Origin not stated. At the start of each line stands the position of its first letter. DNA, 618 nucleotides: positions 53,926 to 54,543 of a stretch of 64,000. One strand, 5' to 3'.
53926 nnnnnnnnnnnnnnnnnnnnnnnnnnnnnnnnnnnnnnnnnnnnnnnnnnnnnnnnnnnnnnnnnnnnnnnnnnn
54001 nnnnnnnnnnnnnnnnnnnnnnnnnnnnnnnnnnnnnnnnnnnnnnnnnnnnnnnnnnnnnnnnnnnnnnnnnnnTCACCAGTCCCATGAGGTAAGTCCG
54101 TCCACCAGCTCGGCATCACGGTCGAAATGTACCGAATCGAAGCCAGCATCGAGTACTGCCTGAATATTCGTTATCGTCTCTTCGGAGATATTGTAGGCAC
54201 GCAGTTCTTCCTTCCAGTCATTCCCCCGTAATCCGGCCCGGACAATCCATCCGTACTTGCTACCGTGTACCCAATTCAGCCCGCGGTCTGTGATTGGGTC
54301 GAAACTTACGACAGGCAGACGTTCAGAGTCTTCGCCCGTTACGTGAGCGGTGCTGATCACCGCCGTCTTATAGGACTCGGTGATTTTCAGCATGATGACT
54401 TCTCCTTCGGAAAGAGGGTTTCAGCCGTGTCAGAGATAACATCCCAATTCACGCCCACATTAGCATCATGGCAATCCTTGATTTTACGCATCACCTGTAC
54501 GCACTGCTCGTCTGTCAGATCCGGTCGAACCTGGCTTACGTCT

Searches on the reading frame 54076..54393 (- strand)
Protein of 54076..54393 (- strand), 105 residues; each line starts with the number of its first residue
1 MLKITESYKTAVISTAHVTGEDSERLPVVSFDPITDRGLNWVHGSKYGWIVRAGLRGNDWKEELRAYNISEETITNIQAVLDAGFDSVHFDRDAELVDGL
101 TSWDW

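Call 50: search_protein_families(library=phrogs, max_evalue=0.001, proteins=[window:54076-54393:-])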
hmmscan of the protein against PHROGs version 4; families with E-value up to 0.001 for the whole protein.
window:54076-54393:- (105 aa): 1 family
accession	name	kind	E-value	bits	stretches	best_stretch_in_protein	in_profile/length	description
phrog_5003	-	unknown function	4.5e-52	175.8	1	1-105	1-105/105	-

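Call 83: search_protein_families(library=pfam, max_evalue=0.01, proteins=[window:54076-54393:-])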
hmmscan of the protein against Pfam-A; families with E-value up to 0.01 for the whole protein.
window:54076-54393:- (105 aa): 1 family
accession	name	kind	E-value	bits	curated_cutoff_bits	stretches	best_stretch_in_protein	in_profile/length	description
PF19419.5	DUF5983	-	2.4e-20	73.1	27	1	11-105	2-90/90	Family of unknown function (DUF5983) C-terminal domain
